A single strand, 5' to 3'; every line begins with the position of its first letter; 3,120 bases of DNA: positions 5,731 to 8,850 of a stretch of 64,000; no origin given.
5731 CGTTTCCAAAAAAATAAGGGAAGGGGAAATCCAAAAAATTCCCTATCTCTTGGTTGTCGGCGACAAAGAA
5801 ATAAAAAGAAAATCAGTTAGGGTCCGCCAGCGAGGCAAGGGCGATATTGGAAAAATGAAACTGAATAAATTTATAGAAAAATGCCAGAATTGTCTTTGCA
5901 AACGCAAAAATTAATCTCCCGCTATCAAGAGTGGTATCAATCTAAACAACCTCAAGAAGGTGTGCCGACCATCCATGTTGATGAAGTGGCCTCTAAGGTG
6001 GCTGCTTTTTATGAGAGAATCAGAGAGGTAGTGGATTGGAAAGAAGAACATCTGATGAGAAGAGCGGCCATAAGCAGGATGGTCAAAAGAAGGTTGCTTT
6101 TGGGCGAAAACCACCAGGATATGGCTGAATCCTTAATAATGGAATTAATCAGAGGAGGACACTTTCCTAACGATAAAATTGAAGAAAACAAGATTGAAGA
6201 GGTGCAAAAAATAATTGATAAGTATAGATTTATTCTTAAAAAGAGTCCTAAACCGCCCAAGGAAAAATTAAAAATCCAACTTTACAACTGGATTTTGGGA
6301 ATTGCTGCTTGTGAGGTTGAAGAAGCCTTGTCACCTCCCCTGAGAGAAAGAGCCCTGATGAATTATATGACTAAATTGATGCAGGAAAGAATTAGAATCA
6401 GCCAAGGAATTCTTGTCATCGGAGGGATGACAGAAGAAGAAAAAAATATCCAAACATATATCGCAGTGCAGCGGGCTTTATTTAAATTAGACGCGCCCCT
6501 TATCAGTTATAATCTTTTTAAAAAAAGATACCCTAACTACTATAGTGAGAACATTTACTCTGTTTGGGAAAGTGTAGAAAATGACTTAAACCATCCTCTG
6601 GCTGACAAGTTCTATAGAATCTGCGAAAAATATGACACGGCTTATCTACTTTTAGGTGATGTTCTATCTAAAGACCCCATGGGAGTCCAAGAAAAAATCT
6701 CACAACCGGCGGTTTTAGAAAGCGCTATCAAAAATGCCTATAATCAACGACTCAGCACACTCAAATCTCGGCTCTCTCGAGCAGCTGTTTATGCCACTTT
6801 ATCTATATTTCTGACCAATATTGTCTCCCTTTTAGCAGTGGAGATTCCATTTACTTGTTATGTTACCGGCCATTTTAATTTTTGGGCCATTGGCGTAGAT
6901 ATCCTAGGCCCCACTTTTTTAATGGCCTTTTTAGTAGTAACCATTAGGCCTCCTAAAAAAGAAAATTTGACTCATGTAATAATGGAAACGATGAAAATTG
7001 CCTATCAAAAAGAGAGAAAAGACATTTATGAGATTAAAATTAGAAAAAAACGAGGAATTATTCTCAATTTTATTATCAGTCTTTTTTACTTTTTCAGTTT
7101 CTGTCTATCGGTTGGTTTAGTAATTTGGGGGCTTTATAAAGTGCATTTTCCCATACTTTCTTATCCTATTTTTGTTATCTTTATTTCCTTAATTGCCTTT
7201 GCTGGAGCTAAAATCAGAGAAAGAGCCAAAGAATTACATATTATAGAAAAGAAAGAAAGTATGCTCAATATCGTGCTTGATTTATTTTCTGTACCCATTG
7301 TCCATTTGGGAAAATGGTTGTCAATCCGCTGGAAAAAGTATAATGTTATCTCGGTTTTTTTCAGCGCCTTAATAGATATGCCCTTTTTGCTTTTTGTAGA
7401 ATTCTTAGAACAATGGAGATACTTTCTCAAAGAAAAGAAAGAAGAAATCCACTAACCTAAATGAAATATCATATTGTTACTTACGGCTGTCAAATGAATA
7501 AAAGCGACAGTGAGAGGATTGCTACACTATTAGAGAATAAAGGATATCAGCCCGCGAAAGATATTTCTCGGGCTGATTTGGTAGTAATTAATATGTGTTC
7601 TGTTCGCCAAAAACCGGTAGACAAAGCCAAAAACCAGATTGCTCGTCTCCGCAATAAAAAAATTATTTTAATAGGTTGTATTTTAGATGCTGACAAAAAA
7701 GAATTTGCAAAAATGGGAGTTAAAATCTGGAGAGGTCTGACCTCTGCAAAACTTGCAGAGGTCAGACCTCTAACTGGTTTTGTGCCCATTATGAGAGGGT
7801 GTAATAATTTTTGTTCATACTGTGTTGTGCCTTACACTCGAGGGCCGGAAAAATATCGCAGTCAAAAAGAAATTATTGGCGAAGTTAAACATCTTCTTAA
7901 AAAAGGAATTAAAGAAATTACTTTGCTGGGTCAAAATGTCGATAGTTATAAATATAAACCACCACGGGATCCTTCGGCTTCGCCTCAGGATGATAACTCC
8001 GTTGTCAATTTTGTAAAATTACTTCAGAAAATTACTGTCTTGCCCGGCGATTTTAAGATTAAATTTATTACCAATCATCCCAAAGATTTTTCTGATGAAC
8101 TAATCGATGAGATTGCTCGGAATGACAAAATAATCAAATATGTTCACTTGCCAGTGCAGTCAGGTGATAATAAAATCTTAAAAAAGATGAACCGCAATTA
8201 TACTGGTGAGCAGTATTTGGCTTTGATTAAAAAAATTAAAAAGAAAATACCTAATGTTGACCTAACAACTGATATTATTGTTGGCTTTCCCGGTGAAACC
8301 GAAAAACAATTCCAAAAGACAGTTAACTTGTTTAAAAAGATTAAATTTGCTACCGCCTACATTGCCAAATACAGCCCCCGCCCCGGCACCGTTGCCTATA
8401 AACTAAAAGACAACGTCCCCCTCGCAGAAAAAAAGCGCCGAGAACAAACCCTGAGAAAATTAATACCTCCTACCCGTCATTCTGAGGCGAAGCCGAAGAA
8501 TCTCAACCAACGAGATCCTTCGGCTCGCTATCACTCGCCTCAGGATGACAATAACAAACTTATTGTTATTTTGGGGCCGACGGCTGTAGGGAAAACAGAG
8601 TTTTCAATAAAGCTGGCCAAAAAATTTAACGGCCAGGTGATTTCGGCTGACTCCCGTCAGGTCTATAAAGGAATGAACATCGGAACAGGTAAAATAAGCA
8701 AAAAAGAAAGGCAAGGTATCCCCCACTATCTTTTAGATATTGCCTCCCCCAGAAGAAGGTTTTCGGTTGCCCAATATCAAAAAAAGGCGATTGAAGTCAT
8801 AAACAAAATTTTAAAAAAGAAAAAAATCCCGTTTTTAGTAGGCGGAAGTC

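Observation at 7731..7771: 41-nt perfect hairpin (19-bp stem, 3-nt loop) translated inside the miaB MTTase-radical SAM linker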

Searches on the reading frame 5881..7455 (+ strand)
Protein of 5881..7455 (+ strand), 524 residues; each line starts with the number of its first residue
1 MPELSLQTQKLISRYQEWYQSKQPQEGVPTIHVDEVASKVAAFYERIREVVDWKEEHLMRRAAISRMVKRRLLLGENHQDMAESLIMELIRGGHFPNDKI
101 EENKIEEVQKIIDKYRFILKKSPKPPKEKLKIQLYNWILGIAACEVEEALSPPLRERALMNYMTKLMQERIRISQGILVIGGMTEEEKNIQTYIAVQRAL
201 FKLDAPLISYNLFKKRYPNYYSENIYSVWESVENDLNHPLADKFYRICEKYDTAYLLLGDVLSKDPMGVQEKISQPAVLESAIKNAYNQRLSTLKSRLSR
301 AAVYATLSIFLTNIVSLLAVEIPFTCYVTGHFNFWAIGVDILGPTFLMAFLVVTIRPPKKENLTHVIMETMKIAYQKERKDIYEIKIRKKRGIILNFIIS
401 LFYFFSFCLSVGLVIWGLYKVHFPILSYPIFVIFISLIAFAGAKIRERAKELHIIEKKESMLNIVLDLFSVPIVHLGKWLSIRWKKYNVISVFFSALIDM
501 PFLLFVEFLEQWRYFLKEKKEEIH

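Call 68: find_encoding_contigs(protein=window:5881-7455:+, flank=3000, max_places=4)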
Protein window:5881-7455:+ (524 aa): 3 contigs read that carry it; 3 places shown.
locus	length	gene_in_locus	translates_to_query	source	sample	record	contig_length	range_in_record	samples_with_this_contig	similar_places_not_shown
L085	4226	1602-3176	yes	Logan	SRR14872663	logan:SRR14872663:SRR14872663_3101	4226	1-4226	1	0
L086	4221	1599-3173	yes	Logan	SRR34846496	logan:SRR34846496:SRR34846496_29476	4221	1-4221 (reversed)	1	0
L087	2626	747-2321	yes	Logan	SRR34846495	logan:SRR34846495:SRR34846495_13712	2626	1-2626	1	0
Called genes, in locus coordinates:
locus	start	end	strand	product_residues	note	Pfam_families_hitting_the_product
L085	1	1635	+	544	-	?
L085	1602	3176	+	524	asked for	-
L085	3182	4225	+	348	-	?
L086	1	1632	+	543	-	?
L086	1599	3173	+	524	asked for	-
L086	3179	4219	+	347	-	?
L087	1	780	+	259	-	?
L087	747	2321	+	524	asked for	-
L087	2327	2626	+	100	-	?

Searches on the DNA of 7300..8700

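Call 65: search_rna_families(source=window, start=7300, end=8700, threshold=evalue, max_evalue=1)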
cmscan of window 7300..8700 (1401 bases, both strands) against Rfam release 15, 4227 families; matches with E-value up to 1: 6.
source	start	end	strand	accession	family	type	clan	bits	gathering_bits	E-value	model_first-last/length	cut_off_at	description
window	7660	7777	+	RF01606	plasmodium_snoR31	Gene; snRNA; snoRNA; HACA-box;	-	30.2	60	0.093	1-145/145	no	small nucleolar RNA snoR31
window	7723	7782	+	RF03709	MIR1878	Gene; miRNA;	-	25.7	70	0.037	1-100/100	no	MIR1878 microRNA precursor family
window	8495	8580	+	RF02240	Xoo1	Gene; sRNA;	-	22.9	70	0.34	1-95/95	no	Xanthomonadaceae sRNA Xoo1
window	7678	7769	+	RF01821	RsaH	Gene; sRNA;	-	22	50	0.9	1-123/123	no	RNA Staph. aureus H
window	7733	7768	+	RF04208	MIR8742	Gene; miRNA;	-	20.3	130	0.28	1-131/131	no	MIR8742 microRNA precursor family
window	8490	8526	-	RF04165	mir-2483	Gene; miRNA;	-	20.2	75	0.82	1-80/80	no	mir-2483 microRNA precursor family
